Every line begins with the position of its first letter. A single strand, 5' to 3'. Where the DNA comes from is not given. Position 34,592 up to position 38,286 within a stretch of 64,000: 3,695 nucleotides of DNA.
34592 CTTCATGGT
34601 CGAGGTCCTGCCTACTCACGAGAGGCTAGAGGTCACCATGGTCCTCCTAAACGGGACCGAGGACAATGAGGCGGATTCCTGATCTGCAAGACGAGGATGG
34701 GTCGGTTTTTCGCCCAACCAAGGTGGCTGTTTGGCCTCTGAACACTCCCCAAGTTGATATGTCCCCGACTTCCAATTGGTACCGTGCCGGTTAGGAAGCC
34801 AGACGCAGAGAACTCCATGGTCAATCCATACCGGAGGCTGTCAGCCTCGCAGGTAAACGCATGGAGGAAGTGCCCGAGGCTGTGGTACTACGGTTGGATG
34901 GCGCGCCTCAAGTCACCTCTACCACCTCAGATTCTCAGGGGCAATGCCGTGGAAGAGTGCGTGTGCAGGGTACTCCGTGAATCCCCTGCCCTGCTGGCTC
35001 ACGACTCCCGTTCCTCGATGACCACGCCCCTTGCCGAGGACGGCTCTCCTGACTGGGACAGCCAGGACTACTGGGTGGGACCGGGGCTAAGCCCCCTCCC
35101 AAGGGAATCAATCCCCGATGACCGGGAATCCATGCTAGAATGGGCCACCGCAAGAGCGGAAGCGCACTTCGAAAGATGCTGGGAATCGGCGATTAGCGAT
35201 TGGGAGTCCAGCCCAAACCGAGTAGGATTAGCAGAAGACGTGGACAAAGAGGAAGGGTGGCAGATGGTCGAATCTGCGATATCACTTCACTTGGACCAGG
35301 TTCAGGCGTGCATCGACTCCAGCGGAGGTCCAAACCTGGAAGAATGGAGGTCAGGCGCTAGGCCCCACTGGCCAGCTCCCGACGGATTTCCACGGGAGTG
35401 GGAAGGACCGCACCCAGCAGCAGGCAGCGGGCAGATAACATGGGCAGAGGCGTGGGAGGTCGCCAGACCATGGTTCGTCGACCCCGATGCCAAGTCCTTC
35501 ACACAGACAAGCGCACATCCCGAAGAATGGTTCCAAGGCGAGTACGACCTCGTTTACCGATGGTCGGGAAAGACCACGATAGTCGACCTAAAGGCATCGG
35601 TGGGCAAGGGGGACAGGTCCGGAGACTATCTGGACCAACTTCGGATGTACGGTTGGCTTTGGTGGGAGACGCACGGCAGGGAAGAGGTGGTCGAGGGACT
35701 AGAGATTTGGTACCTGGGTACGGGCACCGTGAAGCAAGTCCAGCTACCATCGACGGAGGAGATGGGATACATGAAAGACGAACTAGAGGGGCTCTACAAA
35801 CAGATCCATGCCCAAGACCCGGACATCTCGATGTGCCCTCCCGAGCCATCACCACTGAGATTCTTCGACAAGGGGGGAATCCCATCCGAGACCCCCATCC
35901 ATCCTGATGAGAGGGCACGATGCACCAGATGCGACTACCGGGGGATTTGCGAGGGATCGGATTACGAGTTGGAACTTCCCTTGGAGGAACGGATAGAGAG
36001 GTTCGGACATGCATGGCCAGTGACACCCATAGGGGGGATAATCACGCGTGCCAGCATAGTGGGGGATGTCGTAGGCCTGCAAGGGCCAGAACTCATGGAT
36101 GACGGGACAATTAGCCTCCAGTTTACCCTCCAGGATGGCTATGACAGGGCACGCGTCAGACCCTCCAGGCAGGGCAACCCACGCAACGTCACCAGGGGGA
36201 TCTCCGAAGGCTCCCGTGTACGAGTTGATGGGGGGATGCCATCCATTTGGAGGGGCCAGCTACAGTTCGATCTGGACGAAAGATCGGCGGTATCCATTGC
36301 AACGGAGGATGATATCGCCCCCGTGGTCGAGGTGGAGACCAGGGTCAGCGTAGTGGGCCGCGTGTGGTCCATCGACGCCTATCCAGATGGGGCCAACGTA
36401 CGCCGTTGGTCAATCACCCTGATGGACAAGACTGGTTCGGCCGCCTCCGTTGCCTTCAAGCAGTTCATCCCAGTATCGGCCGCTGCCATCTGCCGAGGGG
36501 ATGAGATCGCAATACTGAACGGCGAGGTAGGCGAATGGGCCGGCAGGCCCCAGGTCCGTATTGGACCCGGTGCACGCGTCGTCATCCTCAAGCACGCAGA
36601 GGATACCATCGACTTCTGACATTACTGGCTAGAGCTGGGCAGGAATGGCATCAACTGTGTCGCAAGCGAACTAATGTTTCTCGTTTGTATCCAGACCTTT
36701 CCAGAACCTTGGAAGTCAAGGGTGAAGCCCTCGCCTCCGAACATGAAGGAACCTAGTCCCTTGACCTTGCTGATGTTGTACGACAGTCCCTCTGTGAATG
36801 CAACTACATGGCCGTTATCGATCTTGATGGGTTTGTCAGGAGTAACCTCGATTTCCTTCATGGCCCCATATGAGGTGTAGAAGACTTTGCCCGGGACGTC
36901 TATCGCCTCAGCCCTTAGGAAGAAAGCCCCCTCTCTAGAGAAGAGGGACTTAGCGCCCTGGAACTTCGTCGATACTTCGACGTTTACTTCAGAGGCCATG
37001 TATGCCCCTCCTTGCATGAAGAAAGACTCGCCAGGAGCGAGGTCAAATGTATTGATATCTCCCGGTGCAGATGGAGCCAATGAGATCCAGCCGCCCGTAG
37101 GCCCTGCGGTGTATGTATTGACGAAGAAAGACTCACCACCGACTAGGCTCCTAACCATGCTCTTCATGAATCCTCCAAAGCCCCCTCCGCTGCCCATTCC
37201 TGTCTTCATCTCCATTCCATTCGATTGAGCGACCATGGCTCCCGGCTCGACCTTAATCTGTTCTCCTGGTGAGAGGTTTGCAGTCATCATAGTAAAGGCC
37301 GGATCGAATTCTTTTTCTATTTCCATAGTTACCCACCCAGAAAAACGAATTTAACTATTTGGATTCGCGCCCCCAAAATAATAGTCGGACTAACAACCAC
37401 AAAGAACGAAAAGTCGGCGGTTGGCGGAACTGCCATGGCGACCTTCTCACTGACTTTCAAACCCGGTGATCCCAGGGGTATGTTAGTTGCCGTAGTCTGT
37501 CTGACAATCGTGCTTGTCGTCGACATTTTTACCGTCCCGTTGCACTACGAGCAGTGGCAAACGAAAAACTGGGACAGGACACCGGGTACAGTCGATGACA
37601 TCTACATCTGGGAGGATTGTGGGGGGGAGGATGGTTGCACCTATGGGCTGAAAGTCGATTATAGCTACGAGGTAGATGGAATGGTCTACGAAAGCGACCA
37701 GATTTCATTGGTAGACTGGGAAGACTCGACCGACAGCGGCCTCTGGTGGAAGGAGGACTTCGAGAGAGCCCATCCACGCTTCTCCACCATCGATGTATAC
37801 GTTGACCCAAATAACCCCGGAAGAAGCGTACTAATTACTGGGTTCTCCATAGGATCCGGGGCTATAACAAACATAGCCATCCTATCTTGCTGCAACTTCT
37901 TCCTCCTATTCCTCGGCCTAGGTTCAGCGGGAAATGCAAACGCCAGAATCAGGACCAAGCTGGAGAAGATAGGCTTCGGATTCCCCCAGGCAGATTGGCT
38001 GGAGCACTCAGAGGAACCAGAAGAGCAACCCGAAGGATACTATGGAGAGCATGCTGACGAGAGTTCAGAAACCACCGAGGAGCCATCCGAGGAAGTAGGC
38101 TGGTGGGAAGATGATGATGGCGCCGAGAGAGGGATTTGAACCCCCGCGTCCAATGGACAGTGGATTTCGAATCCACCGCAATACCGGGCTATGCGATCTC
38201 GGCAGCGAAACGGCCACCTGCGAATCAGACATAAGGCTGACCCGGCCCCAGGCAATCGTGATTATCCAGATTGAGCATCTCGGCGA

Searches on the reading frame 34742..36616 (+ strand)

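Call 53: search_protein_families(library=pfam, proteins=[window:34742-36616:+], max_evalue=0.001)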
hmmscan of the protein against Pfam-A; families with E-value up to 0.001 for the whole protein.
window:34742-36616:+ (625 aa): 2 families
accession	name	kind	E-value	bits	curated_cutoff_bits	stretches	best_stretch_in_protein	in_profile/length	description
PF12705.13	PDDEXK_1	-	2.6e-13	50.9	22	1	264-404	124-247/247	PD-(D/E)XK nuclease superfamily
PF01336.31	tRNA_anti-codon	-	5.1e-05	23.6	27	0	535-606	1-68/75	OB-fold nucleic acid binding domain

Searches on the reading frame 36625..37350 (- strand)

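Call 53: search_protein_families(library=pfam, proteins=[window:36625-37350:-], max_evalue=0.001)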
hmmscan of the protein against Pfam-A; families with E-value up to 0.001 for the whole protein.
window:36625-37350:- (242 aa): 1 family
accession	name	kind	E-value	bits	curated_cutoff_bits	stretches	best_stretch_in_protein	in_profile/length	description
PF01987.23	AIM24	-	3.9e-59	200.2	25.7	1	18-224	7-205/205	Mitochondrial biogenesis AIM24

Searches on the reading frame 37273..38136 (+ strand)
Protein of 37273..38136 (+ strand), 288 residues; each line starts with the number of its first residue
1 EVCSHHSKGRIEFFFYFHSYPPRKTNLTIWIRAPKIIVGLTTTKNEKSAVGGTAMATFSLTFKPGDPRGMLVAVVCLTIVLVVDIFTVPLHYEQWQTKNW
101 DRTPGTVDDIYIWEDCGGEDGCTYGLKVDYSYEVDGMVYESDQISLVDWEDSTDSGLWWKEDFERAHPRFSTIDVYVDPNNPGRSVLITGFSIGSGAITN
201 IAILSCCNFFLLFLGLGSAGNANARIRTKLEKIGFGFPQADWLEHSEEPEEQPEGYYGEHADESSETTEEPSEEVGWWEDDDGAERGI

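Call 53: search_protein_families(library=pfam, proteins=[window:37273-38136:+], max_evalue=0.001)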
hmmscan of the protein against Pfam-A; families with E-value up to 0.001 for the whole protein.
window:37273-38136:+ (288 aa): 1 family
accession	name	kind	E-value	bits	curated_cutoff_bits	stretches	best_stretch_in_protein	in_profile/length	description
PF12158.14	DUF3592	-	1.6e-09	38.8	25.3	1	103-191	1-83/84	Domain of unknown function (DUF3592)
